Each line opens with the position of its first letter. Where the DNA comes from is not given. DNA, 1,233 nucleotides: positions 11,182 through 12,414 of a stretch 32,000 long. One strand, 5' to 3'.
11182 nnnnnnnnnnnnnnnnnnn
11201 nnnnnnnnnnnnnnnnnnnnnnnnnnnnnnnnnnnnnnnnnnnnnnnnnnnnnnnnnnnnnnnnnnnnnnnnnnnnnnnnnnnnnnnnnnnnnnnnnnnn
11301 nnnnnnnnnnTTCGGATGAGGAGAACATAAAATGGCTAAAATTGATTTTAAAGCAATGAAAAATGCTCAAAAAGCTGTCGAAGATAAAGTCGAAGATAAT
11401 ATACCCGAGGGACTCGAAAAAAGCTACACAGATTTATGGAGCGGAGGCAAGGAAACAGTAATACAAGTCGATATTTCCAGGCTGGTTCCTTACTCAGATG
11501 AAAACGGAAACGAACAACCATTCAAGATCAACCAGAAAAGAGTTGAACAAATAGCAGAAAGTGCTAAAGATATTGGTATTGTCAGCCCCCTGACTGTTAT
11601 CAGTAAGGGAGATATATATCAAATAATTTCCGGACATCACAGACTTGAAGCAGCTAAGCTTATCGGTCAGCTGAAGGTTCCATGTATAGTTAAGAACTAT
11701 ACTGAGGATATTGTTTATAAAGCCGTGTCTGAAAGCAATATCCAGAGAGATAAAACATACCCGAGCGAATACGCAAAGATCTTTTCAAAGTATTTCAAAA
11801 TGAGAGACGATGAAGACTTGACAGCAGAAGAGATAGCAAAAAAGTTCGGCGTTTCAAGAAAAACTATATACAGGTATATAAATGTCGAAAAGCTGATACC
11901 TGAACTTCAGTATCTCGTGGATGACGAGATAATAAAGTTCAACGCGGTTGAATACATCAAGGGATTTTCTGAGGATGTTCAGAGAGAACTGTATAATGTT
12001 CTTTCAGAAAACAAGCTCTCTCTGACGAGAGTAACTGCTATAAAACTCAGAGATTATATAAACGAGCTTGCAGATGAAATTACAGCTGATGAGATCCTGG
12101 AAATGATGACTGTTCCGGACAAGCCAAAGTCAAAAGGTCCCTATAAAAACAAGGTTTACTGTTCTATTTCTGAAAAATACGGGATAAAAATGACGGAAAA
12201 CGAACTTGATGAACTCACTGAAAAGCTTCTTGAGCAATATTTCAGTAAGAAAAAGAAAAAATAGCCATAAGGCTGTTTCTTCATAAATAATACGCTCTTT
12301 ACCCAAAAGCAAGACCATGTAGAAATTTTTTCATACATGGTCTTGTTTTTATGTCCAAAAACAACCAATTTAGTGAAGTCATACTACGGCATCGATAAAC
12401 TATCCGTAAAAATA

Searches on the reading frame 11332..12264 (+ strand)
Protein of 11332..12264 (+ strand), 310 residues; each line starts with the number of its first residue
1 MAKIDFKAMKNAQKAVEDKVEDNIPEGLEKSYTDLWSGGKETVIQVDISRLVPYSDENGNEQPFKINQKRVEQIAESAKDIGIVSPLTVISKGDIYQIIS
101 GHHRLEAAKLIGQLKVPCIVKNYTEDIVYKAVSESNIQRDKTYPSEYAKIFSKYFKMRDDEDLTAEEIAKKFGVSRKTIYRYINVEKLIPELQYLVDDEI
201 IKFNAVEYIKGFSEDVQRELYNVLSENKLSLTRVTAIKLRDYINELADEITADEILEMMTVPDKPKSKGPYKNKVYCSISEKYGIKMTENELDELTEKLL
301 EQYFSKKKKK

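Call 7: search_protein_families(library=pfam, proteins=[window:11332-12264:+], max_evalue=0.01)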
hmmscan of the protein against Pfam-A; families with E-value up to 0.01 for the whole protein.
window:11332-12264:+ (310 aa): 22 families
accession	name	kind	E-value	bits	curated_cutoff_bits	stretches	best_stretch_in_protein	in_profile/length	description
PF02195.25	ParB_N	-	7.3e-10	39.2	26.3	1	58-131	13-88/95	ParB N-terminal domain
PF08279.18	HTH_11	-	6.7e-08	32.7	25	1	158-184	11-37/55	HTH domain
PF17762.8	HTH_ParB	-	2.9e-06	27.8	22.6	1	153-234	11-93/102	ParB HTH domain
PF12728.13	HTH_17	-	4.9e-06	27.1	27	1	163-184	2-23/51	Helix-turn-helix domain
PF02796.21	HTH_7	-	1.2e-05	25.7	23.8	1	164-184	23-43/45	Helix-turn-helix domain of resolvase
PF08281.18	Sigma70_r4_2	-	4.4e-05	23.5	25.7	1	155-183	19-47/54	Sigma-70, region 4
PF04545.22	Sigma70_r4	-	4.9e-05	23.2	24.1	1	155-179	13-37/50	Sigma-70, region 4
PF13309.12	HTH_22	-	9.2e-05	22.8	29.6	1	165-184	44-63/63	HTH domain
PF02001.22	DUF134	-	0.00015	22.7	27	0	156-185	44-73/98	Protein of unknown function DUF134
PF13384.12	HTH_23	-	0.00015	21.9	24.6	1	160-183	16-38/50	Homeodomain-like domain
PF01381.28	HTH_3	-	0.00017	22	23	1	157-184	4-31/55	Helix-turn-helix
PF21476.4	PF0610-like_N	-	0.00032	21.3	33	1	160-182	12-34/50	PF0610-like, N-terminal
PF13518.12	HTH_28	-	0.00061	20.3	25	1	164-184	14-34/52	Helix-turn-helix domain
PF02033.23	RBFA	-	0.00066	20.4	34.7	0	146-207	42-102/105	Ribosome-binding factor A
PF00440.29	TetR_N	-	0.00073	19.7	24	1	162-182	16-36/47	Bacterial regulatory proteins, tetR family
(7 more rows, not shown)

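Call 20: search_dna_similar(query=window:11332-12264:+, collection=plasmids, mode=protein, max_rows=25)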
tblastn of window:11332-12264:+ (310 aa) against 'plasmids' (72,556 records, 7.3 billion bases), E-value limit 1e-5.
Records with a match: 241; places in all: 250; records where one place covers at least 80% of the query: 17.
Best place of each record, by identity: <60% 241.
By first word of the organism name: Acinetobacter 81; Legionella 27; Coxiella 19; Streptomyces 15; Paraburkholderia 10; Moraxella 9; Pseudomonas 6; Subdoligranulum 5; Candidatus 5; Burkholderia 5; and 41 more.
By predicted mobility (MOB-suite, as given by PLSDB): non-mobilizable 118; mobilizable 89; conjugative 34.
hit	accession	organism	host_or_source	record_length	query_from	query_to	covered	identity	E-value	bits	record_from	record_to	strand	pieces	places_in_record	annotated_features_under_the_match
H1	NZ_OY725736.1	Monoglobus pectinilyticus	-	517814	41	310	87%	27.8%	8e-19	94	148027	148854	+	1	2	ParB/RepB/Spo0J family partition protein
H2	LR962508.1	Enterococcus faecalis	-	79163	51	310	84%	27.9%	5e-17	89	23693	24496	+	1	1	none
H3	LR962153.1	Enterococcus faecalis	-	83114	51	310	84%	27.9%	5e-17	89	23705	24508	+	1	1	none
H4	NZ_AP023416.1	Vescimonas fastidiosa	Homo sapiens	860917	23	295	88%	25.4%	6e-10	67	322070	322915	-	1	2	ParB/RepB/Spo0J family partition protein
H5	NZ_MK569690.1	Pseudomonas syringae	-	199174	8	303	95%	23.4%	1e-9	67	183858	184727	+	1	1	ParB/RepB/Spo0J family partition protein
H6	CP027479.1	Pseudomonas koreensis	Cultured bacterium isolated from ...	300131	19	303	92%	23.9%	2e-9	66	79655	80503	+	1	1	chromosome partitioning protein ParB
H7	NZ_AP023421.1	Pusillibacter faecalis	Homo sapiens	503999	36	307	88%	24.9%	1e-16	87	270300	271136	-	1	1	ParB/RepB/Spo0J family partition protein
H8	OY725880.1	Subdoligranulum variabile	-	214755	41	309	87%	25.0%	9e-13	76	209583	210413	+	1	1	none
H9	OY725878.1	Subdoligranulum variabile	-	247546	52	268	70%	30.7%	2e-15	84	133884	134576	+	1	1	record has no annotation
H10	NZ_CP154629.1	Acetoanaerobium noterae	cell culture,Sludge of a digestion ...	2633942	43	306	85%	24.9%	1e-13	79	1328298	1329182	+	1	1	none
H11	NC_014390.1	Butyrivibrio proteoclasticus B316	-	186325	52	256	66%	30.7%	5e-13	77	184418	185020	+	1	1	ParB/RepB/Spo0J family partition protein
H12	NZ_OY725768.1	Parabacteroides distasonis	-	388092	27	234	67%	30.0%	1e-6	57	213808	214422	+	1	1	ParB/RepB/Spo0J family partition protein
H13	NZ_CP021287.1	Legionella pneumophila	Homo sapiens,human lung tissue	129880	27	278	81%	24.5%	6e-8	61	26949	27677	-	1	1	ParB/RepB/Spo0J family partition protein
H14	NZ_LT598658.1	Legionella pneumophila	Homo sapiens,clinical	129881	27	278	81%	24.5%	6e-8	61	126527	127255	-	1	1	ParB/RepB/Spo0J family partition protein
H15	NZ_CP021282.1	Legionella pneumophila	Homo sapiens,human lung tissue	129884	27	278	81%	24.5%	6e-8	61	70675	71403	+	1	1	ParB/RepB/Spo0J family partition protein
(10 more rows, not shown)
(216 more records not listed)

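Call 21: find_homologous_proteins(query=window:11332-12264:+, max_evalue=1e-20)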
Query window:11332-12264:+ (310 aa): 111 proteins with E <= 1e-20 among 2276 candidates.
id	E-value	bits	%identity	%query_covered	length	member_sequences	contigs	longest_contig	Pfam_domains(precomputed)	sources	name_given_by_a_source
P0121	2.7e-194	662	99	100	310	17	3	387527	PF12728.14,PF08279.19,PF02796.22,PF17762.9,PF02195.27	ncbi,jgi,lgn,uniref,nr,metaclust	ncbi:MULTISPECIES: ParB/RepB/Spo0J family partition protein [Ruminococcus]|jgi:ParB family chromosom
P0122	2.7e-161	554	83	100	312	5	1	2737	PF08279.19,PF02796.22,PF17762.9,PF02195.27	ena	-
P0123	5.7e-156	536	99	81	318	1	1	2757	PF12728.14,PF08279.19,PF02796.22,PF17762.9,PF02195.27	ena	-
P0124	5.5e-150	517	78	99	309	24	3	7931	PF08279.19,PF02796.22,PF17762.9,PF02195.27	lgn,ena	-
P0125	7.1e-113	395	59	99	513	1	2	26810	PF02195.27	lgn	-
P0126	2.2e-103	364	56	99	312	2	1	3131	PF17762.9,PF02195.27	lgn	-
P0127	6.1e-100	353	56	99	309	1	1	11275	PF08279.19,PF02796.22,PF02195.27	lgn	-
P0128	4.2e-99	350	55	99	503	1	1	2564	PF08279.19,PF02195.27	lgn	-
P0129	1.4e-93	332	54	100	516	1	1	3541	PF08279.19,PF02796.22,PF17762.9,PF02195.27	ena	-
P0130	6.1e-93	330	53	98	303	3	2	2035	PF08279.19,PF02195.27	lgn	-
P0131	8.3e-93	329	52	100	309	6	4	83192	PF02195.27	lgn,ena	-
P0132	9.5e-93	329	53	98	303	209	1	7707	PF02195.27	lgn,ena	-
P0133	2.3e-92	328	54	98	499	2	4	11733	PF02195.27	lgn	-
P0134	3.3e-92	327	52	99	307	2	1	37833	PF02195.27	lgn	-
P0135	3.5e-92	327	53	99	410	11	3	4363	PF08279.19,PF17762.9,PF02195.27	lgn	-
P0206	2.5e-71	259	45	99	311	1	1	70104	PF02195.27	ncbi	-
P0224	5.4e-60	222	43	98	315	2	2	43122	PF02195.27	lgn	-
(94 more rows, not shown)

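Call 22: find_encoding_contigs(protein=P0124, flank=5000, max_places=3)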
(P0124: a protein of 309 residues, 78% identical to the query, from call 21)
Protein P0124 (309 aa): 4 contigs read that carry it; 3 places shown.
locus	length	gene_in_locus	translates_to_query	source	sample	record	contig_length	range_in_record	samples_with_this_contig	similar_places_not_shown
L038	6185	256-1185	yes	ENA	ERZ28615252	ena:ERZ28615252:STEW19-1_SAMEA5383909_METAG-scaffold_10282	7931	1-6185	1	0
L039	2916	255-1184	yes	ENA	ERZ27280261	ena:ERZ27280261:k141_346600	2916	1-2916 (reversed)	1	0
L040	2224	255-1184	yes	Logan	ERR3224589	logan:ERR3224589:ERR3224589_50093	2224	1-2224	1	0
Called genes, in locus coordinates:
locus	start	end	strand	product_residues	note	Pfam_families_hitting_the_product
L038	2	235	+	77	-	?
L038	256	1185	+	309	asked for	PF02195:ParB_N, PF02796:HTH_7 (faint), PF08279:HTH_11 (weak), PF17762:HTH_ParB (weak)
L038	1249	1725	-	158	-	-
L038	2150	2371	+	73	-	-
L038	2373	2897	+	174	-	-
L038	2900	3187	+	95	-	-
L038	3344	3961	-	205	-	-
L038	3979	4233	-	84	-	-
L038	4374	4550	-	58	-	-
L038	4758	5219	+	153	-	-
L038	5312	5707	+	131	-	-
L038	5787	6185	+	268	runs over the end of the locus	-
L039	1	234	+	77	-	?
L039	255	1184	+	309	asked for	PF02195:ParB_N, PF02796:HTH_7 (faint), PF08279:HTH_11 (weak), PF17762:HTH_ParB (weak)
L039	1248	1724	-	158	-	-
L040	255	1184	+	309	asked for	PF02195:ParB_N, PF02796:HTH_7 (faint), PF08279:HTH_11 (weak), PF17762:HTH_ParB (weak)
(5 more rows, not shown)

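Call 23: find_encoding_contigs(protein=P0125, flank=5000, max_places=2)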
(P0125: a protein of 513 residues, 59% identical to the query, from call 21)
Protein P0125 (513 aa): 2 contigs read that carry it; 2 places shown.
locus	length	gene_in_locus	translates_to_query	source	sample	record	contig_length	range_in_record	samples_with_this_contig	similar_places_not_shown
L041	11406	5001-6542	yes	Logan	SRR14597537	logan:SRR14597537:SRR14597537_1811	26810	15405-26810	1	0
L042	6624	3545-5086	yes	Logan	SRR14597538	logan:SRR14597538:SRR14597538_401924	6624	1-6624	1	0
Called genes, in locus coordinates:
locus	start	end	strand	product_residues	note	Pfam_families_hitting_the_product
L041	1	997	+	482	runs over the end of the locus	PF03432:Relaxase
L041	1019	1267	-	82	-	-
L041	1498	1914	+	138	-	PF08325:WLM (weak)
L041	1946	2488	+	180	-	-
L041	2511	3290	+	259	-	PF00142:Fer4_NifH (faint), PF01656:CbiA, PF02374:ArsA_ATPase (weak), PF06564:CBP_BcsQ (weak), PF09140:MipZ (weak), PF10609:ParA, PF13614:AAA_31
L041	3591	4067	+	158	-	-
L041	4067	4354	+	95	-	-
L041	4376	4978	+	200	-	-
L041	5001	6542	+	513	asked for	PF02195:ParB_N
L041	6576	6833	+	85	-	-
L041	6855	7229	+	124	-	PF14198:TnpV (weak)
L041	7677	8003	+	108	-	-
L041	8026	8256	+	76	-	-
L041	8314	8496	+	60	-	-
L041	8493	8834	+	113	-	-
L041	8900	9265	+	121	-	-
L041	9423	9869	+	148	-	PF04542:Sigma70_r2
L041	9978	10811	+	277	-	PF14285:DUF4367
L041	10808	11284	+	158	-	-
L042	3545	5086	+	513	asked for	PF02195:ParB_N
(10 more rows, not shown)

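Call 24: find_encoding_contigs(protein=P0131, flank=5000, max_places=3)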
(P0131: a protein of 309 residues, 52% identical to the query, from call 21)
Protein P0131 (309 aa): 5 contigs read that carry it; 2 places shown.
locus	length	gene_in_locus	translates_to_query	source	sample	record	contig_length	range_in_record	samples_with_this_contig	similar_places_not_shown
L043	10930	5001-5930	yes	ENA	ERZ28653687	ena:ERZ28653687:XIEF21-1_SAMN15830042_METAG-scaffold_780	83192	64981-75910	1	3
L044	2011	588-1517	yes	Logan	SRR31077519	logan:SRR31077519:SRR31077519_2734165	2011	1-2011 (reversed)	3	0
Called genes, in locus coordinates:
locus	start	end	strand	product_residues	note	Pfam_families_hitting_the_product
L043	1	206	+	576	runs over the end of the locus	-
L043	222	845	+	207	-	-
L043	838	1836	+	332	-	-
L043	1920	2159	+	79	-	-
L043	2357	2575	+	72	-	PF12668:DUF3791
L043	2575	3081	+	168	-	PF13151:DUF3990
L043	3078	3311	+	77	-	-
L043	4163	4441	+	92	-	PF21983:NikA-like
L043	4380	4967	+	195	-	PF13614:AAA_31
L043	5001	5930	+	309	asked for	PF02195:ParB_N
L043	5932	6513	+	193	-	-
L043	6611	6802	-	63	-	-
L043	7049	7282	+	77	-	PF13242:Hydrolase_like (weak)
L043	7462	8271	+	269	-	-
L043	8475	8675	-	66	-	-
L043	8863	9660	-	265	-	-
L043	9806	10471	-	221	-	-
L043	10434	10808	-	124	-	PF12844:HTH_19 (weak), PF01381:HTH_3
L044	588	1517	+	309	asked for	PF02195:ParB_N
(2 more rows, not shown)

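Call 27: find_encoding_contigs(protein=P0121, flank=4000, max_places=6)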
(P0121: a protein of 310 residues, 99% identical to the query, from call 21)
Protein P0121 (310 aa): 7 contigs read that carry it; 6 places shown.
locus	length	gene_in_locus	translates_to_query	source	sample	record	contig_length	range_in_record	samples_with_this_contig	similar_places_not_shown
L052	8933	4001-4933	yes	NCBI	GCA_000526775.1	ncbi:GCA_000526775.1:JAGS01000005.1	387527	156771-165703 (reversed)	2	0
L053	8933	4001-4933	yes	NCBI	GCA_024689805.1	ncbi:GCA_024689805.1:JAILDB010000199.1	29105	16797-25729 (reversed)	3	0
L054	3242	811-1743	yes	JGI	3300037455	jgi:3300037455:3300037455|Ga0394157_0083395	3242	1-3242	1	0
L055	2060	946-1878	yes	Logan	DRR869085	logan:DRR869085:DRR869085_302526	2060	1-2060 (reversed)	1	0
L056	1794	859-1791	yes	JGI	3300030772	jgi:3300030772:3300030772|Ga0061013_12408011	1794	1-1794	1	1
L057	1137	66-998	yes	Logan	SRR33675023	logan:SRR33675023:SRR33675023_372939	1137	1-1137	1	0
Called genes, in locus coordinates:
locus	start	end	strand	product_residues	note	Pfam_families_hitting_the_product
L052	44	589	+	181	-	PF06736:TMEM175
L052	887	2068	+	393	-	PF13173:AAA_14, PF13635:DUF4143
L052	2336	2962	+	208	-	PF12844:HTH_19, PF13560:HTH_31, PF01381:HTH_3, PF00717:Peptidase_S24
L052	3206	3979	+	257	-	PF00142:Fer4_NifH (weak), PF01656:CbiA, PF02374:ArsA_ATPase (weak), PF06564:CBP_BcsQ (weak), PF09140:MipZ, PF10609:ParA, PF13614:AAA_31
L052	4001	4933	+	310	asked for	PF02195:ParB_N, PF02796:HTH_7 (faint), PF12728:HTH_17 (faint), PF17762:HTH_ParB (weak), PF08279:HTH_11 (weak)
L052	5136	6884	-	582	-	PF10592:AIPR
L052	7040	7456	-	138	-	-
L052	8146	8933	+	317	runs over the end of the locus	-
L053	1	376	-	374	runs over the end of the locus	PF13306:LRR_5, PF13855:LRR_8 (faint), PF13306:LRR_5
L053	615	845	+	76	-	PF02604:PhdYeFM_antitox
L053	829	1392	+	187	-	PF13470:PIN_3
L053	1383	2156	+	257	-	-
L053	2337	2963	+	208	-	PF12844:HTH_19, PF13560:HTH_31, PF01381:HTH_3, PF00717:Peptidase_S24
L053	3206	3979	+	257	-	PF00142:Fer4_NifH (faint), PF01656:CbiA, PF06564:CBP_BcsQ (faint), PF09140:MipZ, PF10609:ParA, PF13614:AAA_31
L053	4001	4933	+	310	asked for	PF02195:ParB_N, PF02796:HTH_7 (faint), PF12728:HTH_17 (faint), PF17762:HTH_ParB (weak), PF08279:HTH_11 (weak)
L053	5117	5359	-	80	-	-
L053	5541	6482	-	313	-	-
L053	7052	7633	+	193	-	PF14198:TnpV (weak)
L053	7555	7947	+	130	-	-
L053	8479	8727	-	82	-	-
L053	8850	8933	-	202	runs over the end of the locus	-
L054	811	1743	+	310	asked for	PF02195:ParB_N, PF02796:HTH_7 (faint), PF12728:HTH_17 (faint), PF17762:HTH_ParB (weak), PF08279:HTH_11 (weak)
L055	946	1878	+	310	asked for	PF02195:ParB_N, PF02796:HTH_7 (faint), PF12728:HTH_17 (faint), PF17762:HTH_ParB (weak), PF08279:HTH_11 (weak)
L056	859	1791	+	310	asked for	PF02195:ParB_N, PF02796:HTH_7 (faint), PF12728:HTH_17 (faint), PF17762:HTH_ParB (weak), PF08279:HTH_11 (weak)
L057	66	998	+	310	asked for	PF02195:ParB_N, PF02796:HTH_7 (faint), PF12728:HTH_17 (faint), PF17762:HTH_ParB (weak), PF08279:HTH_11 (weak)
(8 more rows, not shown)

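Call 39: search_protein_families(library=ncbifam, proteins=[window:11332-12264:+], max_evalue=0.001)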
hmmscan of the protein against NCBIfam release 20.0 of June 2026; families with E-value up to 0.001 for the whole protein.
window:11332-12264:+ (310 aa): 9 families
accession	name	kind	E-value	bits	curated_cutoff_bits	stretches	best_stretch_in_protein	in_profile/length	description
TIGR04285.1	nucleoid_noc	exception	8.5e-20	71.2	315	1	43-233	2-186/255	nucleoid occlusion protein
TIGR00180.1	parB_part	domain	9.4e-19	67.9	58.45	1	59-212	16-172/186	ParB/RepB/Spo0J family partition protein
TIGR03734.1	PRTRC_parB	hypoth_equivalog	6.9e-14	51.3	278.6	1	66-248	12-191/555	PRTRC system ParB family protein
TIGR03454.1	partition_RepB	equivalog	6.6e-07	29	201.5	1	64-191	81-206/325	plasmid partitioning protein RepB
NF053625.1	SerKinSerKArch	equivalog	1.1e-06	27.9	380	1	66-128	30-95/244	ADP-dependent L-serine kinase SerK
NF010440.0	PRK13866.1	equivalog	0.00031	20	522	1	71-191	90-208/336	plasmid partitioning protein RepB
NF003257.0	PRK04217.1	equivalog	0.0006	19.9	115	0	156-185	52-81/110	hypothetical protein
NF045758.2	YlxM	equivalog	0.00094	19.2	80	0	153-184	23-54/72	YlxM family DNA-binding protein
NF041951.1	phage_RstR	subfamily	0.00096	19.4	80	0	154-195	7-47/108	RstR family transcriptional repressor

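Call 60: find_encoding_contigs(protein=P0206, flank=6000, max_places=1)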
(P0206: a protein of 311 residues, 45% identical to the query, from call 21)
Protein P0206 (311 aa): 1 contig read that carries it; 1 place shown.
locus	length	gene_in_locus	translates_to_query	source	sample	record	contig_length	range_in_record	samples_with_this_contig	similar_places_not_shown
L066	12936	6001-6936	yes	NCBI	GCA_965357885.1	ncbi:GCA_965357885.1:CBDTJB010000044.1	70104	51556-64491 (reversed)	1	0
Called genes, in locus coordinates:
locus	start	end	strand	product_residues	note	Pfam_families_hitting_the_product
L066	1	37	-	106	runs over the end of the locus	PF04545:Sigma70_r4 (weak)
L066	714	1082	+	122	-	PF21983:NikA-like, PF05713:MobC (weak)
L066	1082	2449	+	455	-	PF03432:Relaxase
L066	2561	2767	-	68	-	-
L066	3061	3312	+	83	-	-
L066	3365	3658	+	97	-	-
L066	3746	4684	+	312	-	PF01695:IstB_IS21, PF00308:Bac_DnaA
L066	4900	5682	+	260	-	PF00142:Fer4_NifH (weak), PF01656:CbiA, PF02374:ArsA_ATPase (weak), PF06564:CBP_BcsQ (weak), PF09140:MipZ (weak), PF10609:ParA, PF13614:AAA_31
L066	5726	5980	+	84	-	-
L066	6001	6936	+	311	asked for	PF02195:ParB_N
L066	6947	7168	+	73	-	PF01381:HTH_3, PF13443:HTH_26 (weak)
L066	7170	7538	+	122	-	PF00392:GntR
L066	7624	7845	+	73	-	-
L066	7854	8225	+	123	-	-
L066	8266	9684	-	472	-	PF18813:PBECR4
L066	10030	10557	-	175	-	-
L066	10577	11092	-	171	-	-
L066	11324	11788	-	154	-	-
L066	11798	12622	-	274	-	PF14285:DUF4367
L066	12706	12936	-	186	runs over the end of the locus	PF04542:Sigma70_r2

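Call 61: find_encoding_contigs(protein=P0224, flank=6000, max_places=1)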
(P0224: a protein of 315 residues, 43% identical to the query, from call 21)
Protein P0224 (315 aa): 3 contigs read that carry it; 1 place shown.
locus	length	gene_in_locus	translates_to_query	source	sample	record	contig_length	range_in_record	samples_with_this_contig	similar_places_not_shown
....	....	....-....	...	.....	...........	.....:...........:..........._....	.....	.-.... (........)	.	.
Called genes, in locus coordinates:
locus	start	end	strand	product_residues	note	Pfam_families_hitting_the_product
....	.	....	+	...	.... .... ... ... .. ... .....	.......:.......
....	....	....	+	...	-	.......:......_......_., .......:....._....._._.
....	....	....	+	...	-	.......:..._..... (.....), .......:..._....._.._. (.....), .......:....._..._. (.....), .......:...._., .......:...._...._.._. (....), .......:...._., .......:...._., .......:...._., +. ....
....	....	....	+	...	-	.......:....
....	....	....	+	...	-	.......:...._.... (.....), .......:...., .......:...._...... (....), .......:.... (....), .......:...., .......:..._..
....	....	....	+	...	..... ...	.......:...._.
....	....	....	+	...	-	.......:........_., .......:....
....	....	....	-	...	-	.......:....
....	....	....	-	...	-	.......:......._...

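Call 65: search_protein_families(library=pfam, proteins=[L038:4758-5219:+], max_evalue=0.001)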
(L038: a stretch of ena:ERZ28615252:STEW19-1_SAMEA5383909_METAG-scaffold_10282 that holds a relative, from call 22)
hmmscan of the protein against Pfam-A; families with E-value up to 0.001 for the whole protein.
L038:4758-5219:+ (153 aa): 0 families
